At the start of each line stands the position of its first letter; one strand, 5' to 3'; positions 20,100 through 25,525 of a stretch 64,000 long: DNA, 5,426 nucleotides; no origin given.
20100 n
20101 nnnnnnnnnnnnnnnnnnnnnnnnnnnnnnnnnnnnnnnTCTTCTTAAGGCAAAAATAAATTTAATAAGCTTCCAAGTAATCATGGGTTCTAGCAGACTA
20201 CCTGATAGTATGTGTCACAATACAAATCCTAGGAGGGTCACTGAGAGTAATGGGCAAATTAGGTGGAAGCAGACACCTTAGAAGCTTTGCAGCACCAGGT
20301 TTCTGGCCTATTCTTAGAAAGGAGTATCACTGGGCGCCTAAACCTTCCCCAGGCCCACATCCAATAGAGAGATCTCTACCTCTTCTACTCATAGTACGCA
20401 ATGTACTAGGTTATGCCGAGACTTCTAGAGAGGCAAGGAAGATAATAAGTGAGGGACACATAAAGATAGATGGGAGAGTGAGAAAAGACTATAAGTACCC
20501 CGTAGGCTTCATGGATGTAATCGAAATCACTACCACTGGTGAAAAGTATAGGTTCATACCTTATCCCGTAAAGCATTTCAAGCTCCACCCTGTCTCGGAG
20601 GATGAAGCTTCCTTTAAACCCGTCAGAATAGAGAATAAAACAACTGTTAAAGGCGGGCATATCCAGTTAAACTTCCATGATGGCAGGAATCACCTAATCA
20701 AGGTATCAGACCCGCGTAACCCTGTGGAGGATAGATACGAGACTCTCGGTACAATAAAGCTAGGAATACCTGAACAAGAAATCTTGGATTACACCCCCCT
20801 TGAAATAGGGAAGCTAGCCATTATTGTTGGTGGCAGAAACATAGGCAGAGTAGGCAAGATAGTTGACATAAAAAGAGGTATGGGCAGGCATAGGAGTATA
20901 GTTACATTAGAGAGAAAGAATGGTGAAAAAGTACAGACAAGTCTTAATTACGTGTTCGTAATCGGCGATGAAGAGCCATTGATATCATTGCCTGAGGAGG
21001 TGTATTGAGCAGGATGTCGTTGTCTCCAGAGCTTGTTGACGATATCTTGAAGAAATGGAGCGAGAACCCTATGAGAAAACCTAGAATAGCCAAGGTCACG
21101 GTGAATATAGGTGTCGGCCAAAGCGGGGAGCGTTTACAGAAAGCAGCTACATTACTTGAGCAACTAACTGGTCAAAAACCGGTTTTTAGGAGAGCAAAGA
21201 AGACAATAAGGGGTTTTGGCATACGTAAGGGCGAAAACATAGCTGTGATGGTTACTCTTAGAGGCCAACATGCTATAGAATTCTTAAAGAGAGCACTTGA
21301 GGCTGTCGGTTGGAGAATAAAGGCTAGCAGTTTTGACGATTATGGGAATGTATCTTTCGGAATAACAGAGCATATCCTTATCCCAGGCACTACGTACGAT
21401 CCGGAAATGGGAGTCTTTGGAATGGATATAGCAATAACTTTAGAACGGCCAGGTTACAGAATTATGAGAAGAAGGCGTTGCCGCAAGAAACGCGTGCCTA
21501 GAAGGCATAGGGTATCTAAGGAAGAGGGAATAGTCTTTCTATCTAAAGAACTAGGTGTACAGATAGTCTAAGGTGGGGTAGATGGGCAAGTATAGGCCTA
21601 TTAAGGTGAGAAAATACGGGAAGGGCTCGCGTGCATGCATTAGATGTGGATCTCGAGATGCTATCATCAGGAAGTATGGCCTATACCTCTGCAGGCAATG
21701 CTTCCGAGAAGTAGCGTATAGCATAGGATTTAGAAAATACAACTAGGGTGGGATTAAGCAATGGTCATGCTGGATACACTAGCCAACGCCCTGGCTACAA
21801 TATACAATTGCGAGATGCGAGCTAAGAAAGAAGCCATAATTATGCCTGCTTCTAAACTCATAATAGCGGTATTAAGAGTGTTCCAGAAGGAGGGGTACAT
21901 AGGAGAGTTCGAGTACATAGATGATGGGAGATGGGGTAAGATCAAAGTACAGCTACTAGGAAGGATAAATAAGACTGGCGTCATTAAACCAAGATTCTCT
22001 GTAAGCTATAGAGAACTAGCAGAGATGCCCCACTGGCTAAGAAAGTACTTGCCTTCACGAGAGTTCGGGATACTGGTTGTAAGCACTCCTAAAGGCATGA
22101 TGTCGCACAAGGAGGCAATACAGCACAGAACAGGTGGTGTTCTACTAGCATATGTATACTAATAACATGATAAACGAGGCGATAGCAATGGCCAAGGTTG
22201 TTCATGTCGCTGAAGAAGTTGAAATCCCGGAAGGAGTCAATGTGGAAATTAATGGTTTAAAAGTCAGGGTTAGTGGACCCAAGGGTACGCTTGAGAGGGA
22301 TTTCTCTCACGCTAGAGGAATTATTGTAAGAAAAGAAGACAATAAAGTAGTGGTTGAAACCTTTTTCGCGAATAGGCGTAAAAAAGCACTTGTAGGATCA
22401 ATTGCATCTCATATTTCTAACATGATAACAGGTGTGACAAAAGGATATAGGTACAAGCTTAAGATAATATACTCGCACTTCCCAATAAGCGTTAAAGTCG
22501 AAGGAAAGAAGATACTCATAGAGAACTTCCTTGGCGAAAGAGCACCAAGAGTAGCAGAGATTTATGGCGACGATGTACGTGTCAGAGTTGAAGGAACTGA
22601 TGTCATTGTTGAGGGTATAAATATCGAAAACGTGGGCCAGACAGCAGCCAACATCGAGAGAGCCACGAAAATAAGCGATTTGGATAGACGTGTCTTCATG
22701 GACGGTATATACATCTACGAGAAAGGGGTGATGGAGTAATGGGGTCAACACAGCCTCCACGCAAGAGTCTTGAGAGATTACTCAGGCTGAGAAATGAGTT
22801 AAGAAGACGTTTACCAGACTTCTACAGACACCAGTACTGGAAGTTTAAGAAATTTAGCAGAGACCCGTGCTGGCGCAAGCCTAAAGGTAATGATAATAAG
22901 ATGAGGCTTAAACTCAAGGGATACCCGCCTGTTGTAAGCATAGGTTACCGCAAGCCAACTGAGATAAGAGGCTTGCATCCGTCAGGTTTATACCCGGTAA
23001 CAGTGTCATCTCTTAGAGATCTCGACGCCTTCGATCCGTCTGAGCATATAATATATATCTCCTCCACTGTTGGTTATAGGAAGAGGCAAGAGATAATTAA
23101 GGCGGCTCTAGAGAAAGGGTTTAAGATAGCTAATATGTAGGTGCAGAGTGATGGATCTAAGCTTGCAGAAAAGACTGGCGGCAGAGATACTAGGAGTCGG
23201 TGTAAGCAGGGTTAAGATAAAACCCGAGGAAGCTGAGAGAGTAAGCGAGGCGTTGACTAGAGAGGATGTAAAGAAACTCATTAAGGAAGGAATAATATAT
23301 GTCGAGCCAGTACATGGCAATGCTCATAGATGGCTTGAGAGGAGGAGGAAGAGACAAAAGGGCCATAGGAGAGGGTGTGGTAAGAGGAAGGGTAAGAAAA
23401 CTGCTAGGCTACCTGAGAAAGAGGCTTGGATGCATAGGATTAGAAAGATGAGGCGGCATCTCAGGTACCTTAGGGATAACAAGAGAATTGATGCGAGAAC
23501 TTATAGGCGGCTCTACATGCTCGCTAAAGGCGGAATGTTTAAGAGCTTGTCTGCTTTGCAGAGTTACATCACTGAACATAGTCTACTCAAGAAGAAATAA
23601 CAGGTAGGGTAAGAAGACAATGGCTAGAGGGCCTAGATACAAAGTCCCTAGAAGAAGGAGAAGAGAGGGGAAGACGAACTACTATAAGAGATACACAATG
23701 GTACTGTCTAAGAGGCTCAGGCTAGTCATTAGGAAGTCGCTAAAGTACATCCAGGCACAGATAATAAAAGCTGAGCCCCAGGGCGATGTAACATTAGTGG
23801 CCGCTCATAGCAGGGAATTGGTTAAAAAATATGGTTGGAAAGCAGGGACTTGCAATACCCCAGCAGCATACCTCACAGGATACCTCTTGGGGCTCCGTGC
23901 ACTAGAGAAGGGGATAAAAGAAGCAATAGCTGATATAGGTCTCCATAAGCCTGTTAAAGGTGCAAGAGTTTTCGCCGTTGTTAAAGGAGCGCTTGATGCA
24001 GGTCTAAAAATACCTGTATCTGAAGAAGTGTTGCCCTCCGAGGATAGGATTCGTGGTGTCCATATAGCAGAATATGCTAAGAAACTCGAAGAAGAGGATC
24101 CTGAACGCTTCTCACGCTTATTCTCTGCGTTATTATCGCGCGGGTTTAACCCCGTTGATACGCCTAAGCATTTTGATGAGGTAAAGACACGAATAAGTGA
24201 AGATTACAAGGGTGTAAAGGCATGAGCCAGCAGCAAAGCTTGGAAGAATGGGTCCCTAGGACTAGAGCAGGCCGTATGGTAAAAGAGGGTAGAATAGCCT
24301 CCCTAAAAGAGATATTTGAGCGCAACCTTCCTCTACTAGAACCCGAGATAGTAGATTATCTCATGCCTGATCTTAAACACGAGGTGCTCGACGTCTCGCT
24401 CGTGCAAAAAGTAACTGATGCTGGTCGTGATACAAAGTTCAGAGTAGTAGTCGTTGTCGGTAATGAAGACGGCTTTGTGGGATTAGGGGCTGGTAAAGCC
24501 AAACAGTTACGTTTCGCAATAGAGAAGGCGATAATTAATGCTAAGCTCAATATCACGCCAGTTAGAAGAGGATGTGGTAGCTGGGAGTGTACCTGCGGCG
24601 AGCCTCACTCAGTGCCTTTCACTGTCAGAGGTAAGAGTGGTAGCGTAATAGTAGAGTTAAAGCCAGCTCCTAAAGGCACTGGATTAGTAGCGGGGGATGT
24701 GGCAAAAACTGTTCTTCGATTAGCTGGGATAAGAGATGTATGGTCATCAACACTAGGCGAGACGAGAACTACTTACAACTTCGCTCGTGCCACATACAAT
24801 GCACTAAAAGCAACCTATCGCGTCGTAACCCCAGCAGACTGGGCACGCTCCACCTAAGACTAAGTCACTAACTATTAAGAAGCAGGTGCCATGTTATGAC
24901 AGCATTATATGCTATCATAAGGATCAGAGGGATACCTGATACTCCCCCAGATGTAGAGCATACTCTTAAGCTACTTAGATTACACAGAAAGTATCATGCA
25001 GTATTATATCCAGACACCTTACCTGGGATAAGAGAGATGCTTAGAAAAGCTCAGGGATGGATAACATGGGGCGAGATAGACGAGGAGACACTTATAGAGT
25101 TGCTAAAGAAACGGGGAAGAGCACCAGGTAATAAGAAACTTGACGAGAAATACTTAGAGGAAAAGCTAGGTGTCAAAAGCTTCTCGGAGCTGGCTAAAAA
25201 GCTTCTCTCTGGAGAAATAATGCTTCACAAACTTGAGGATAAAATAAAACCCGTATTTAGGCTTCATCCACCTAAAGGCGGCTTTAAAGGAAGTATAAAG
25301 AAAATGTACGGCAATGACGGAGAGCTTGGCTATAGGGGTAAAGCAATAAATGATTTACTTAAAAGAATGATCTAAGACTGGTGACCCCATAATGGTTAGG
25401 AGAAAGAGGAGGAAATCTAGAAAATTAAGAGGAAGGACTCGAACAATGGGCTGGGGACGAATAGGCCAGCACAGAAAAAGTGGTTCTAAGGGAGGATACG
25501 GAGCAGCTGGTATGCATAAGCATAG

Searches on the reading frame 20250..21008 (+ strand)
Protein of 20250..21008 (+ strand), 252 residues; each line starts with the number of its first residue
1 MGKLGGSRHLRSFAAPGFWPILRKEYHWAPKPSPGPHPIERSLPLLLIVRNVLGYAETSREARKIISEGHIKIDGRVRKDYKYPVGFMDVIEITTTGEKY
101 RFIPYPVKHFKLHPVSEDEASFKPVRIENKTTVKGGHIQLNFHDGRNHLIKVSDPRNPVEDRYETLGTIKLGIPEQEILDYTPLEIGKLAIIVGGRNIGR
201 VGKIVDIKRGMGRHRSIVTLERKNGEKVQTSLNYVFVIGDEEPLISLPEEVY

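Call 67: search_protein_families(library=pfam, max_evalue=0.00001, proteins=[window:20250-21008:+])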
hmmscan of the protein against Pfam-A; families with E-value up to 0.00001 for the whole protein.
window:20250-21008:+ (252 aa): 3 families
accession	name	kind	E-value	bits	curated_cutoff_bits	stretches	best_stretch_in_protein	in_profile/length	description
PF00900.26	Ribosomal_S4e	-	9.6e-26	89.8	25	1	96-178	1-75/75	Ribosomal family S4e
PF08071.17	RS4NT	-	9.6e-16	57.9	27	1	5-39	2-36/37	RS4NT (NUC023) domain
PF01479.30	S4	-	2.3e-13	50.1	22.8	1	53-91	10-48/48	S4 domain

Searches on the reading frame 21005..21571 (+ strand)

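Call 67: search_protein_families(library=pfam, max_evalue=0.00001, proteins=[window:21005-21571:+])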
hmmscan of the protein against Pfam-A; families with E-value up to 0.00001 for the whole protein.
window:21005-21571:+ (188 aa): 2 families
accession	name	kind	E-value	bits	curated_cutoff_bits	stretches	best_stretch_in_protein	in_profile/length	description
PF00281.24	Ribosomal_L5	-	3.1e-25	88.7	34.9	1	21-74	1-57/57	Ribosomal protein L5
PF00673.26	Ribosomal_L5_C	-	5.6e-23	81.3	27.8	1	79-178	2-94/94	ribosomal L5P family C-terminus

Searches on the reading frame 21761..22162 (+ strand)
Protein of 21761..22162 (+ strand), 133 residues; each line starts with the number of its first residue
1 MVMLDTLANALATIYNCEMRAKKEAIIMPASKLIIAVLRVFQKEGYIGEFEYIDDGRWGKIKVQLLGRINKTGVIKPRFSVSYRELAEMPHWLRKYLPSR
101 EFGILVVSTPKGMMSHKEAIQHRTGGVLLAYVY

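Call 67: search_protein_families(library=pfam, max_evalue=0.00001, proteins=[window:21761-22162:+])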
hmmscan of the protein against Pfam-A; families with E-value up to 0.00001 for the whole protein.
window:21761-22162:+ (133 aa): 1 family
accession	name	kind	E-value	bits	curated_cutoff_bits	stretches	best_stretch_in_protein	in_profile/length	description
PF00410.24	Ribosomal_S8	-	2.6e-25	89.3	24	1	5-133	1-126/126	Ribosomal protein S8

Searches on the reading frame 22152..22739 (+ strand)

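Call 67: search_protein_families(library=pfam, max_evalue=0.00001, proteins=[window:22152-22739:+])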
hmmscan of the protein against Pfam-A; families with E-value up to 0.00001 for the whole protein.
window:22152-22739:+ (195 aa): 1 family
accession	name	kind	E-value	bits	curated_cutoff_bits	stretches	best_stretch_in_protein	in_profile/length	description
PF00347.28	Ribosomal_L6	-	1.1e-32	113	27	2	25-98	1-80/80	Ribosomal protein L6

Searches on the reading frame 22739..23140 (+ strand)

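Call 67: search_protein_families(library=pfam, max_evalue=0.00001, proteins=[window:22739-23140:+])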
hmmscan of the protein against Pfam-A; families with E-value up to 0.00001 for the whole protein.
window:22739-23140:+ (133 aa): 1 family
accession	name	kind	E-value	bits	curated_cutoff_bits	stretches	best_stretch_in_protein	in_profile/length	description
PF01655.23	Ribosomal_L32e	-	1.9e-35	121.8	25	1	26-132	2-108/108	Ribosomal protein L32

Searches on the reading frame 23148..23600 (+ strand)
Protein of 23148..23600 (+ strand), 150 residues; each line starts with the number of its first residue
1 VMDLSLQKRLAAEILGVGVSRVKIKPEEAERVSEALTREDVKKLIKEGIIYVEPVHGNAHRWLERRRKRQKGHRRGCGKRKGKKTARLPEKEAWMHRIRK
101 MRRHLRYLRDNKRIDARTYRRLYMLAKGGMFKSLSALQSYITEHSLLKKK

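Call 67: search_protein_families(library=pfam, max_evalue=0.00001, proteins=[window:23148-23600:+])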
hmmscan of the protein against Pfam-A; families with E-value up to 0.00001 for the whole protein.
window:23148-23600:+ (150 aa): 2 families
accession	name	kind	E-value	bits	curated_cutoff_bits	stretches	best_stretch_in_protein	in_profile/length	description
PF25476.1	Ribosomal_L19e_C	-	3.2e-31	107.8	25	1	60-144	6-90/91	Ribosomal protein L19e, C-terminal domain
PF01280.26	Ribosomal_L19e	-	1.5e-23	82.9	25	1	3-54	1-52/53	Ribosomal protein L19e, N-terminal domain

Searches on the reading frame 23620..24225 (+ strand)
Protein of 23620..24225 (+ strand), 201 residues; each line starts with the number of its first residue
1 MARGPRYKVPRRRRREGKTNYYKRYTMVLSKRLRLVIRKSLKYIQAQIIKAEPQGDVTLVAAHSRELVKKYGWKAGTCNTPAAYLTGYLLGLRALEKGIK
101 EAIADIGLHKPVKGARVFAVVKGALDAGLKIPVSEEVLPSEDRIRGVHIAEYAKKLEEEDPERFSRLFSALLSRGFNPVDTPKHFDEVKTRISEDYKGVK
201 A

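Call 67: search_protein_families(library=pfam, max_evalue=0.00001, proteins=[window:23620-24225:+])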
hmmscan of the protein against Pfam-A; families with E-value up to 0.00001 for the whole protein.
window:23620-24225:+ (201 aa): 2 families
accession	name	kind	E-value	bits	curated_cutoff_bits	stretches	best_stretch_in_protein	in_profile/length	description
PF17144.9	Ribosomal_L5e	-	5.4e-30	105.1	27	2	6-97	2-99/163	Ribosomal large subunit proteins 60S L5, and 50S L18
PF00861.27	Ribosomal_L18p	-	1.3e-07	32.4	27.8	1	23-130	15-115/116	Ribosomal L18 of archaea, bacteria, mitoch. and chloroplast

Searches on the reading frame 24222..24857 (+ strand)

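Call 67: search_protein_families(library=pfam, max_evalue=0.00001, proteins=[window:24222-24857:+])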
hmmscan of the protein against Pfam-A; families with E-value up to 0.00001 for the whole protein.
window:24222-24857:+ (211 aa): 2 families
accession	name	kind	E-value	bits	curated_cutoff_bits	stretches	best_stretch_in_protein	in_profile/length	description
PF00333.26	Ribosomal_S5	-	1.1e-25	89.8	27.1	1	51-115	1-65/65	Ribosomal protein S5, N-terminal domain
PF03719.21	Ribosomal_S5_C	-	1.3e-24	85.8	21.5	1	137-201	1-64/71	Ribosomal protein S5, C-terminal domain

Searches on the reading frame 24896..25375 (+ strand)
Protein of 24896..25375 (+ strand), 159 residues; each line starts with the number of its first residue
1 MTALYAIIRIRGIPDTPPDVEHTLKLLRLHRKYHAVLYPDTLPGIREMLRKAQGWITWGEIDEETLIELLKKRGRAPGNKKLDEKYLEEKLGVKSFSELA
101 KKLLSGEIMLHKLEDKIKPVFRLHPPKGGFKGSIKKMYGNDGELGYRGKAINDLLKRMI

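Call 67: search_protein_families(library=pfam, max_evalue=0.00001, proteins=[window:24896-25375:+])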
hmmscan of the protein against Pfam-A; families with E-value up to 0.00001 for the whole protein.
window:24896-25375:+ (159 aa): 1 family
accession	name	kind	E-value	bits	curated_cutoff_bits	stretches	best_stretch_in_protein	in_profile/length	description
PF00327.25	Ribosomal_L30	-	9.4e-13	48.2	23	1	5-53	1-48/51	Ribosomal protein L30p/L7e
